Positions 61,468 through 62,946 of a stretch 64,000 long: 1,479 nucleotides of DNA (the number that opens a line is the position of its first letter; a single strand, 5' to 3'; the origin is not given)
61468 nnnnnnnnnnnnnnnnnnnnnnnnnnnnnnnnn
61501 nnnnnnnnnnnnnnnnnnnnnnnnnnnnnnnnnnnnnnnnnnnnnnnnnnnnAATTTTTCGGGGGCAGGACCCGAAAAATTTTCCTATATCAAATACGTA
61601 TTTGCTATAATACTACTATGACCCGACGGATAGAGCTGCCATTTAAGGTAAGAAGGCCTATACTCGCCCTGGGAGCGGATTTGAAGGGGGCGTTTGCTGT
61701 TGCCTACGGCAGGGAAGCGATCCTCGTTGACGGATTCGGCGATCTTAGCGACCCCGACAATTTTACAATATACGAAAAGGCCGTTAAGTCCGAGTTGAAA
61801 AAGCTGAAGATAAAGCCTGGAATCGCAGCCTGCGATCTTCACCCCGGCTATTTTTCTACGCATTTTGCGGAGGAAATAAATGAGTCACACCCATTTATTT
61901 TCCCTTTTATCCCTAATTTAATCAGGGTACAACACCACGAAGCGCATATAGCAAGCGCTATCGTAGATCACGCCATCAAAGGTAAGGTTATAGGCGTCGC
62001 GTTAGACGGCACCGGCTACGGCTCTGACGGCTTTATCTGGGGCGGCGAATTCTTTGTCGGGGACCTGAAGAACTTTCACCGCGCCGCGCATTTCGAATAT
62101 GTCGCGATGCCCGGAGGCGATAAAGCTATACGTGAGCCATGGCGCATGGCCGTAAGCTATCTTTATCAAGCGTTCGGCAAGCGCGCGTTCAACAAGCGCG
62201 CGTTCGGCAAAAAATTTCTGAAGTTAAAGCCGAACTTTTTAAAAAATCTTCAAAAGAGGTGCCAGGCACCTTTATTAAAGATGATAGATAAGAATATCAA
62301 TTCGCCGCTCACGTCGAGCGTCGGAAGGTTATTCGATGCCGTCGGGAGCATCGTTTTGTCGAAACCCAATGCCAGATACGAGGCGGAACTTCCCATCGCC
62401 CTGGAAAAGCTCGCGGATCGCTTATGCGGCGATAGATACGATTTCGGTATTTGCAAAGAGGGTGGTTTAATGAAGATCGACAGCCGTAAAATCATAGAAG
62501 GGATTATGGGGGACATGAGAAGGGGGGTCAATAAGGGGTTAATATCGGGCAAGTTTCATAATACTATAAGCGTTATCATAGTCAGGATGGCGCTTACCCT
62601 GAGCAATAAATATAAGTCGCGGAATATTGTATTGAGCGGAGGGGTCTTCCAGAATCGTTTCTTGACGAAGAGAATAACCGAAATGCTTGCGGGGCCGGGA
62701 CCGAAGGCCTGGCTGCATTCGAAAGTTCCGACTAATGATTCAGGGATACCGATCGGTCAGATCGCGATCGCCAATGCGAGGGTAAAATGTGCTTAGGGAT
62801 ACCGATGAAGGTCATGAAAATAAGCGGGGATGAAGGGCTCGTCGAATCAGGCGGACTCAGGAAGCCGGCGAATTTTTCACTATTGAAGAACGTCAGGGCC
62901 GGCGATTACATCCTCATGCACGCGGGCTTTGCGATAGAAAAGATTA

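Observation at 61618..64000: Truncated hypF (Kae1-like domain only) next to hypC-hypD, preceded by a pdaD-agmatinase polyamine pair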

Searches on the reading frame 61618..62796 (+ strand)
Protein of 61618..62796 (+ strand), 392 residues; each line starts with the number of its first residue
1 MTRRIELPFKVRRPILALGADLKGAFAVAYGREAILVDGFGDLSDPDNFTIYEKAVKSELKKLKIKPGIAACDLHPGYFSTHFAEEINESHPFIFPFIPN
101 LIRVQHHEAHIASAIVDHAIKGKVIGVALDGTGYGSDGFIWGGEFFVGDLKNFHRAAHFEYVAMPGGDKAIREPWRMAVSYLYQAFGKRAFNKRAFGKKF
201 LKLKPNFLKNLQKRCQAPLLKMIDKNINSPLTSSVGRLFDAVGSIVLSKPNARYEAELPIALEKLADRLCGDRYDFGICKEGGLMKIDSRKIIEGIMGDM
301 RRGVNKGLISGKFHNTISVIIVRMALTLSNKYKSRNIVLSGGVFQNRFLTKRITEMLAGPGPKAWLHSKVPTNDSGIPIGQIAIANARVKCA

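Call 3: search_protein_families(library=pfam, proteins=[window:61618-62796:+], max_evalue=0.01)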
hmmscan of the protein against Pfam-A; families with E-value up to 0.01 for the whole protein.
window:61618-62796:+ (392 aa): 3 families
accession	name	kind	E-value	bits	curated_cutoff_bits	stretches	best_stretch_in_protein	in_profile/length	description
PF22521.2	HypF_C_2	-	2.7e-75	253.7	27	1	126-381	1-241/241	Carbamoyltransferase, Kae1-like Domain, second subdomain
PF17788.7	HypF_C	-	9.7e-25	87.6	23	1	12-116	3-98/99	HypF Kae1-like domain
PF02543.21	Carbam_trans_N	-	0.0065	16.4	24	0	311-380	278-343/346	Carbamoyltransferase N-terminus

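Call 4: search_protein_families(library=ncbifam, proteins=[window:61618-62796:+], max_evalue=0.01)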
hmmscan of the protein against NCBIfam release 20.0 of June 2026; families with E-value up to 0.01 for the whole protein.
window:61618-62796:+ (392 aa): 2 families
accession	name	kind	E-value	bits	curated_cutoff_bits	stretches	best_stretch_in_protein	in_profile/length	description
TIGR00143.1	hypF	equivalog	1.4e-76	258.2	466.1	1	5-385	382-740/741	carbamoyltransferase HypF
TIGR03723.1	T6A_TsaD_YgjD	equivalog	3.6e-05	23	296.1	1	305-385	231-311/314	tRNA (adenosine(37)-N6)-threonylcarbamoyltransferase complex transferase subunit TsaD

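Call 6: find_homologous_proteins(query=window:61618-62793:+, max_evalue=1e-10)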
Query window:61618-62793:+ (392 aa): 7715 proteins with E <= 1e-10 among 8000 candidates; the best 120 are listed.
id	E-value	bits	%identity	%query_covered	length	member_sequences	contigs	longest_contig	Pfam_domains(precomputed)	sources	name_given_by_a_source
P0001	3.3e-264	894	100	100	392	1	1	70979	PF17788.8,PF22521.3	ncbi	ncbi:MAG: hypothetical protein V1927_06000 [Candidatus Omnitrophota bacterium]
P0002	1.8e-160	552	66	100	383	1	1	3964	PF17788.8,PF22521.3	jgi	-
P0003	3.2e-153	528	64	100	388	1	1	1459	PF17788.8,PF22521.3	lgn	-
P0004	2.8e-141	489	61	100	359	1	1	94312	PF17788.8,PF22521.3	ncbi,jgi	ncbi:MAG: hypothetical protein WC738_01120 [Candidatus Omnitrophota bacterium]|jgi:hydrogenase matur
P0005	4.6e-139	482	61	100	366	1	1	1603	PF17788.8,PF22521.3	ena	-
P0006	2.1e-138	480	63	95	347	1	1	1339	PF17788.8,PF22521.3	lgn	-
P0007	1.3e-137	477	58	99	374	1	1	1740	PF17788.8,PF22521.3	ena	-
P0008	2.1e-134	466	62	95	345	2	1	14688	PF17788.8,PF22521.3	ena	-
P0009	2.1e-134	466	58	100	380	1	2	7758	PF17788.8,PF22521.3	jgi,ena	-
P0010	1.8e-133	463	57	98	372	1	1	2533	PF17788.8,PF22521.3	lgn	-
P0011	6.4e-133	461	59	99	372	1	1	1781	PF17788.8,PF22521.3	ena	-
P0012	1.1e-132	461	55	99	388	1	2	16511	PF17788.8,PF22521.3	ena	-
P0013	3.9e-132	459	59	95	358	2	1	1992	PF17788.8,PF22521.3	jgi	-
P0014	8.2e-132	458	58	100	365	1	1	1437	PF17788.8,PF22521.3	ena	-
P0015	8.2e-132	458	58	99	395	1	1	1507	PF17788.8,PF22521.3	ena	-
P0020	1.0e-129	451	56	99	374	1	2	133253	PF17788.8,PF22521.3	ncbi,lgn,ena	-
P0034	3.6e-127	443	54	99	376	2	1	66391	PF17788.8,PF22521.3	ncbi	-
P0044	3.2e-126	439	56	99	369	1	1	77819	PF17788.8,PF22521.3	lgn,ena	-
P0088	2.0e-121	424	54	100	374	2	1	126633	PF17788.8,PF22521.3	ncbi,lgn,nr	ncbi:MAG: hypothetical protein PHS46_06555 [Candidatus Omnitrophica bacterium]|nr:hypothetical prote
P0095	1.6e-120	421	55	99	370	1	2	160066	PF17788.8,PF22521.3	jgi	jgi:hydrogenase maturation protein HypF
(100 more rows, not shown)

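Call 8: find_encoding_contigs(protein=P0001, flank=10000, max_places=3)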
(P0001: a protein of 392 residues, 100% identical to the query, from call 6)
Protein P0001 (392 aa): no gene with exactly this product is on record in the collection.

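Call 9: find_encoding_contigs(protein=P0095, flank=10000, max_places=2)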
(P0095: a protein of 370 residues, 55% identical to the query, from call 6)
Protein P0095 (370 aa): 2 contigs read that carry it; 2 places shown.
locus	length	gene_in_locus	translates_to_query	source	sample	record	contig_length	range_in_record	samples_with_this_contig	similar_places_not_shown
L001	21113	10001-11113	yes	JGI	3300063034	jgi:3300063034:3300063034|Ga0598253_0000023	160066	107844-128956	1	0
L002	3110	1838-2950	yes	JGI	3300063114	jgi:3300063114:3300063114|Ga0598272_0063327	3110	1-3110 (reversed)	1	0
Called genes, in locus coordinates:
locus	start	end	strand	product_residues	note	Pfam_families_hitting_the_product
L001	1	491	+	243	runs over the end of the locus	-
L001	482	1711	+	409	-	PF00480:ROK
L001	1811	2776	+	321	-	PF01435:Peptidase_M48, PF13202:EF-hand_5 (faint)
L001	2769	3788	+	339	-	-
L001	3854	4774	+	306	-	PF00491:Arginase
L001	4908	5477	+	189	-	PF01862:PvlArgDC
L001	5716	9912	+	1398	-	-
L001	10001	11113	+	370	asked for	PF17788:HypF_C, PF22521:HypF_C_2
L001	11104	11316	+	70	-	PF01455:HupF_HypC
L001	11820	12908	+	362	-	PF01924:HypD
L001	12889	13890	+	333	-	PF00586:AIRS, PF02769:AIRS_C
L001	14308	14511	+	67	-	-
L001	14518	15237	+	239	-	PF27030:AbpE_bact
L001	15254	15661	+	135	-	PF09383:NIL, PF12838:Fer4_7, PF13187:Fer4_9, PF00037:Fer4, PF12837:Fer4_6 (weak), PF13237:Fer4_10, PF14697:Fer4_21, PF00037:Fer4 (weak), +5 more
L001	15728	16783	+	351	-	PF13187:Fer4_9 (faint), PF13746:Fer4_18 (faint), PF12797:Fer4_2 (faint), PF13237:Fer4_10 (faint), PF00037:Fer4 (faint), PF13183:Fer4_8 (faint), PF17179:Fer4_22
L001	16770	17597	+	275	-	PF00970:FAD_binding_6 (weak), PF00175:NAD_binding_1, PF10418:DHODB_Fe-S_bind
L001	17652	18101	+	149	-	PF13187:Fer4_9 (faint), PF13247:Fer4_11, PF12838:Fer4_7 (weak)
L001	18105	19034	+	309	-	PF00146:NADHdh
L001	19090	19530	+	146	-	PF01058:Oxidored_q6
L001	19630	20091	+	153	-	PF00329:Complex1_30kDa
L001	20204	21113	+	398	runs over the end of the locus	PF00374:NiFeSe_Hases, PF00346:Complex1_49kDa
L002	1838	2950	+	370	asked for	PF17788:HypF_C, PF22521:HypF_C_2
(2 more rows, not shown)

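Call 10: find_encoding_contigs(protein=P0020, flank=10000, max_places=2)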
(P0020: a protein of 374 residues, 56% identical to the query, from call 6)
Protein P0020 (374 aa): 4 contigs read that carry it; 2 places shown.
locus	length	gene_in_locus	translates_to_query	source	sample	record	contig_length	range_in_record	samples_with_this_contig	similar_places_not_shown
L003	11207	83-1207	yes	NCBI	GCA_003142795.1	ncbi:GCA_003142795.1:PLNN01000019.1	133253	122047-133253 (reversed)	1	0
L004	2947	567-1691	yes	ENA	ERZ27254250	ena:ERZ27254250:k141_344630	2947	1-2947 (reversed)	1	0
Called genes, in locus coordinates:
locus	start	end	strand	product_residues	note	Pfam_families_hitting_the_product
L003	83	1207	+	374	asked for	PF17788:HypF_C, PF22521:HypF_C_2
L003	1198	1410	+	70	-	PF01455:HupF_HypC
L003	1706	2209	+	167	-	-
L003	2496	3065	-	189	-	PF01862:PvlArgDC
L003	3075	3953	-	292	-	PF00491:Arginase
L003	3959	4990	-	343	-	-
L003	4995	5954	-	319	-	PF01435:Peptidase_M48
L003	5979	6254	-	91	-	-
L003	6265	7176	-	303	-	-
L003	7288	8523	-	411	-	PF01547:SBP_bac_1, PF13416:SBP_bac_8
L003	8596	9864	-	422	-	-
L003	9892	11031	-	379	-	PF00535:Glycos_transf_2, PF10111:Glyco_tranf_2_2, PF13506:Glyco_transf_21, PF13641:Glyco_tranf_2_3, PF13632:Glyco_trans_2_3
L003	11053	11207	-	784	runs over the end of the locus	PF06165:GH94_b-supersand, PF17167:Glyco_hydro_94, PF06202:GDE_C (weak)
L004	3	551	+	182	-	?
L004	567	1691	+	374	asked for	PF17788:HypF_C, PF22521:HypF_C_2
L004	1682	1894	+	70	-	PF01455:HupF_HypC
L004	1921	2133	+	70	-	-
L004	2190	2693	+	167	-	-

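Call 16: search_dna_similar(query=window:61618-62793:+, collection=plasmids, mode=protein, max_rows=25)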
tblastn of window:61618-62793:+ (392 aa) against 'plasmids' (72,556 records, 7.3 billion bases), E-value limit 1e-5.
Records with a match: 145; places in all: 162; records where one place covers at least 80% of the query: 138.
Best place of each record, by identity: <60% 145.
By first word of the organism name: Rhizobium 26; Azospirillum 12; Bradyrhizobium 10; Sinorhizobium 7; Alteromonas 7; Clostridium 7; Streptomyces 6; Mesorhizobium 6; Paraburkholderia 4; Cupriavidus 4; and 38 more.
By predicted mobility (MOB-suite, as given by PLSDB): non-mobilizable 77; conjugative 46; mobilizable 22.
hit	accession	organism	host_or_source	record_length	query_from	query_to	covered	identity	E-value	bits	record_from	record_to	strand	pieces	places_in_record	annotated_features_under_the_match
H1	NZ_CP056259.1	Citrobacter freundii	culture,Wastewater influent sample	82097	5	386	97%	38.2%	2e-74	259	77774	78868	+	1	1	hypF: carbamoyltransferase HypF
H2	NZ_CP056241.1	Citrobacter freundii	culture,Wastewater effluent sample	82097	5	386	97%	38.2%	2e-74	259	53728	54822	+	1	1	hypF: carbamoyltransferase HypF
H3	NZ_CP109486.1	Streptomyces sp. NBC_01445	-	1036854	14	390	96%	37.2%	2e-65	233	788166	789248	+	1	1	record has no annotation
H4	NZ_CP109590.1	Streptomyces sp. NBC_01361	-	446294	14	390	96%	37.2%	3e-65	232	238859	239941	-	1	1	hypF: carbamoyltransferase HypF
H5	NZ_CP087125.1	Sulfurovum mangrovi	Mangrove sediment,mangrove sediment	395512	5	383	97%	36.7%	7e-61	219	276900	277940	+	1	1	hypF: carbamoyltransferase HypF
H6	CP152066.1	Salmonella enterica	mallard duck,bacterial ...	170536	5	386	97%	36.4%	8e-66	234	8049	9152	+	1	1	hypF: carbamoyltransferase HypF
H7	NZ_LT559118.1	Nonomuraea gerenzanensis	-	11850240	11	387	96%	36.8%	8e-68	239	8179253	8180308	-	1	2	none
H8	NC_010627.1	Paraburkholderia phymatum STM815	-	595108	14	391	96%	36.5%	4e-59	214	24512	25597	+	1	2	hypF: carbamoyltransferase HypF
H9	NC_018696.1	Paraburkholderia phenoliruptrix BR3459a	Mimosa flocculosa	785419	14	391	96%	35.6%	4e-61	220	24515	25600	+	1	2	hypF: carbamoyltransferase HypF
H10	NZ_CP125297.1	Paraburkholderia sabiae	Mimosa caesalpiniifolia,cell ...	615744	14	389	96%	35.7%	6e-60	216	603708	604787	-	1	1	hypF: carbamoyltransferase HypF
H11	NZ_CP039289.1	Cupriavidus necator H16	single cell,sludge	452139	9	388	97%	35.3%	1e-62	224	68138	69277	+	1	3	hypF: carbamoyltransferase HypF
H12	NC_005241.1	Cupriavidus necator H16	-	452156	9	388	97%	35.3%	1e-62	224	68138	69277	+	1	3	hypF: carbamoyltransferase HypF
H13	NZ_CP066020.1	Cupriavidus necator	-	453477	9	388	97%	35.3%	1e-62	224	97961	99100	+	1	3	hypF: carbamoyltransferase HypF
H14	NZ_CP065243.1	Streptomyces clavuligerus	cell culture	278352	16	389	95%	35.3%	3e-60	218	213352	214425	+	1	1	hypF: carbamoyltransferase HypF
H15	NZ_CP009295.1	Novosphingobium pentaromativorans US6-1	mud sediment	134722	3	389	99%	34.0%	7e-48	181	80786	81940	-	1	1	hypF: carbamoyltransferase HypF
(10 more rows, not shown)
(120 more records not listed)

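Call 22: search_protein_families(library=pfam, proteins=[L001:5716-9909:+, L003:1706-2206:+, L004:3-551:+, L001:14308-14508:+, L001:2769-3785:+], max_evalue=0.01)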
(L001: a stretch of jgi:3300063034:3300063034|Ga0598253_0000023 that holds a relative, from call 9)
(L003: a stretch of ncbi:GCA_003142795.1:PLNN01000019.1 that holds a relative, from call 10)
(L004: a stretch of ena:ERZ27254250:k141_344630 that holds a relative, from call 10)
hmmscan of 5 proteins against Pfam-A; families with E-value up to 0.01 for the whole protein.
L001:5716-9909:+ (1398 aa): 1 family
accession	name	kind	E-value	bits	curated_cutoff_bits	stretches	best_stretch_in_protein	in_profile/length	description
PF13646.12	HEAT_2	-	3.6e-05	24.4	27.7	1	683-761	20-87/88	HEAT repeats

L003:1706-2206:+ (167 aa): 0 families

L004:3-551:+ (182 aa): 0 families

L001:14308-14508:+ (67 aa): 0 families

L001:2769-3785:+ (339 aa): 0 families

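Call 24: find_related_loci(query=window:61618-62793:+, collection=genome_contigs, flank=10000)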
Query window:61618-62793:+ (392 aa) in genome_contigs; peptide patterns used: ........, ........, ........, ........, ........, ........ (x = any residue, [..] = any of these).
141 stretches matched a pattern; 20 encode a relative of the query (tblastn E <= 1e-3); 20 distinct loci.
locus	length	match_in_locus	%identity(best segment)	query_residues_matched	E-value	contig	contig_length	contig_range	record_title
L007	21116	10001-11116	53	1-391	2e-128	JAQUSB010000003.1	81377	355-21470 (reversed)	MAG: Candidatus Omnitrophota bacterium isolate STD1_87 NODE_589_length_81377_cov_5.115815_Sandtown_D1, whole genome shot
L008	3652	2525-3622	42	5-387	9e-95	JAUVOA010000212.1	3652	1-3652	MAG: Atribacterota bacterium isolate CSMAG_624 CSMAG_624_k141_233501_length_3652_cov_13.4326, whole genome shotgun seque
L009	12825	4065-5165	41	5-388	1e-92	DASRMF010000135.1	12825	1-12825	MAG TPA_asm: Atribacterota bacterium isolate SMAG_U10208 k141_161670, whole genome shotgun sequence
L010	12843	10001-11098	40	5-387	1e-91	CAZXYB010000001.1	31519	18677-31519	MAG TPA_asm: uncultured Atribacterota bacterium isolate binchicken_co243_191 genome assembly, contig: NODE_941_length_31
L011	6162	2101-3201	40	5-388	3e-91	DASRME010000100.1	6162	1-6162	MAG TPA_asm: Atribacterota bacterium isolate SMAG_U10207 k141_215075, whole genome shotgun sequence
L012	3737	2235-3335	41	5-388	9e-91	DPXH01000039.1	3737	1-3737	MAG TPA_asm: Candidatus Sediminicultor tertius isolate UBA9311 contig_635, whole genome shotgun sequence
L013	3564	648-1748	40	5-388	3e-90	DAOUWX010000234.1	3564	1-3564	MAG TPA_asm: Atribacterota bacterium isolate CSMAG_886 CSMAG_886_k141_110447_length_3564_cov_26.0000, whole genome shotg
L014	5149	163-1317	39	5-388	4e-87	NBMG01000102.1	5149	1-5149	MAG: Candidatus Atribacteria bacterium 4572_76 ex4572_76_scaffold_45111, whole genome shotgun sequence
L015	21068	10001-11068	40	15-389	5e-82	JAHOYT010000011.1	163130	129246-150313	MAG: Bacteroidales bacterium isolate CORE_19_RING_Bin_00002 c_000000000003, whole genome shotgun sequence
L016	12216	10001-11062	39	5-382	9e-79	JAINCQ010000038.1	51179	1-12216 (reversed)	MAG: Elusimicrobiota bacterium isolate BIN6 5144, whole genome shotgun sequence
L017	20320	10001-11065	36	15-386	1e-77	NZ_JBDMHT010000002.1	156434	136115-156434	Clostridium disporicum strain RTP31015st1_C5_RTP31015_201113 NODE_2_length_156493_cov_27.735251, whole genome shotgun se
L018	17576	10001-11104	37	5-386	3e-77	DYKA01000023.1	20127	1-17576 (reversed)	MAG TPA_asm: Vermiphilus sp. isolate SulCav_AS07-7_2_40_16 SulCav_AS07_7_2644_length_20127_cov_8_636160, whole genome sh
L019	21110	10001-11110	36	7-389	5e-76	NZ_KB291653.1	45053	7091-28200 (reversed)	Clostridium celatum DSM 1785 Scfld86, whole genome shotgun sequence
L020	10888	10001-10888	42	5-317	2e-74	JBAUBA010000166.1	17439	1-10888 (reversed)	MAG: Atribacterota bacterium isolate MFD12983_ilm_asm_bin5 k127_87585, whole genome shotgun sequence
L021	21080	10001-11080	37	7-390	2e-81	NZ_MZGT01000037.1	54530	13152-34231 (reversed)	Clostridium chromiireducens strain DSM 23318 CLCHR_contig000037, whole genome shotgun sequence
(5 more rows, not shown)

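Call 28: find_encoding_contigs(protein=P0088, flank=10000, max_places=1)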
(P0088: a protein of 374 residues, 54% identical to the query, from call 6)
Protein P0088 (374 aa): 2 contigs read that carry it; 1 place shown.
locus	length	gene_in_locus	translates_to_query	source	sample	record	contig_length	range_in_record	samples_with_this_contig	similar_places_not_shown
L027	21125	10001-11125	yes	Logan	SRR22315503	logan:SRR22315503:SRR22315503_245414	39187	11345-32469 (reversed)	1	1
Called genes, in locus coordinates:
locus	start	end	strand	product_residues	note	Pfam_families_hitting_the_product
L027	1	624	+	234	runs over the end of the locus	PF01259:SAICAR_synt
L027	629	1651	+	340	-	PF00586:AIRS, PF02769:AIRS_C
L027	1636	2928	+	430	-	PF02844:GARS_N, PF01071:GARS_A, PF02843:GARS_C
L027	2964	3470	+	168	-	PF00731:AIRC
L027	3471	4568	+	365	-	PF01300:Sua5_yciO_yrdC, PF01451:LMWPc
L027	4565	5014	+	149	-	PF02502:LacAB_rpiB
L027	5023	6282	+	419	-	PF00464:SHMT, PF00155:Aminotran_1_2 (weak)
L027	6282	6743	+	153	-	PF00383:dCMP_cyt_deam_1, PF14437:MafB19-deam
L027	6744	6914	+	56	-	-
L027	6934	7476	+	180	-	PF00160:Pro_isomerase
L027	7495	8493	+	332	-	-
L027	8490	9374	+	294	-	PF00491:Arginase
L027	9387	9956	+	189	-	PF01862:PvlArgDC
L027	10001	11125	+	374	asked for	PF17788:HypF_C, PF22521:HypF_C_2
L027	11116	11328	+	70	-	PF01455:HupF_HypC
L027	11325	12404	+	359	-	PF01924:HypD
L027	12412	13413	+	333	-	PF00586:AIRS, PF02769:AIRS_C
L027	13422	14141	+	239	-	PF27030:AbpE_bact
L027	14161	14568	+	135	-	PF09383:NIL, PF12838:Fer4_7 (weak), PF00037:Fer4, PF12837:Fer4_6, PF13237:Fer4_10, PF14697:Fer4_21, PF12838:Fer4_7, PF13187:Fer4_9, +8 more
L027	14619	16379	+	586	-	PF05157:MshEN, PF00437:T2SSE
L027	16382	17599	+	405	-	PF28597:T2SSF_N (weak), PF00482:T2SSF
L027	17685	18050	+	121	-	PF07963:N_methyl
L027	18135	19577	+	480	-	-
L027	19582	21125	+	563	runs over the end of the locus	-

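Call 29: find_encoding_contigs(protein=P0004, flank=10000, max_places=1)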
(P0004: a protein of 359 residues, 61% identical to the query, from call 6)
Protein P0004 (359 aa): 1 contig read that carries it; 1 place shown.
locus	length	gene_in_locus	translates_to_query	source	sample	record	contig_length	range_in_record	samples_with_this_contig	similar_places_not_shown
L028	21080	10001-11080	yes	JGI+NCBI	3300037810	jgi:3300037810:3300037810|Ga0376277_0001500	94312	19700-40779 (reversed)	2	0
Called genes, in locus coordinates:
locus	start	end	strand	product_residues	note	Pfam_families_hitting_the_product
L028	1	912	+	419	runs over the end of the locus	PF00480:ROK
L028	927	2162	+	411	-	PF01547:SBP_bac_1, PF13416:SBP_bac_8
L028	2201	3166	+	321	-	-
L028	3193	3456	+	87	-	-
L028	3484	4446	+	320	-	PF01435:Peptidase_M48, PF13202:EF-hand_5 (faint)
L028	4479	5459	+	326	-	-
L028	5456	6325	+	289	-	PF00491:Arginase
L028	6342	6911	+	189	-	PF01862:PvlArgDC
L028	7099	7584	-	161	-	PF01797:Y1_Tnp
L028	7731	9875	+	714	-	PF11924:IAT_beta, PF13229:Beta_helix (weak), PF07603:Lcl_C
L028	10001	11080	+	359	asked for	PF17788:HypF_C, PF22521:HypF_C_2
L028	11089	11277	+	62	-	PF01455:HupF_HypC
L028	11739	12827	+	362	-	PF01924:HypD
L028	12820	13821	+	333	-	PF00586:AIRS, PF02769:AIRS_C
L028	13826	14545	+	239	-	PF27030:AbpE_bact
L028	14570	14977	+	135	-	PF09383:NIL, PF12838:Fer4_7 (weak), PF00037:Fer4 (weak), PF12837:Fer4_6 (weak), PF13237:Fer4_10, PF14697:Fer4_21, PF12838:Fer4_7, PF13187:Fer4_9, +6 more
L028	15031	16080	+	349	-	PF12797:Fer4_2 (faint), PF13187:Fer4_9 (faint), PF13746:Fer4_18 (faint), PF13237:Fer4_10 (faint), PF00037:Fer4 (faint), PF13183:Fer4_8 (weak), PF17179:Fer4_22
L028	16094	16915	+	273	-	PF00970:FAD_binding_6 (weak), PF00175:NAD_binding_1, PF10418:DHODB_Fe-S_bind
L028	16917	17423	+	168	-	PF13237:Fer4_10 (faint), PF13247:Fer4_11, PF12838:Fer4_7 (weak)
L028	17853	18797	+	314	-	PF00146:NADHdh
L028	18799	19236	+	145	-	PF01058:Oxidored_q6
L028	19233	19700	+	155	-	PF00329:Complex1_30kDa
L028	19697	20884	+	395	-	PF00374:NiFeSe_Hases, PF00346:Complex1_49kDa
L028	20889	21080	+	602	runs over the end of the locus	PF00361:Proton_antipo_M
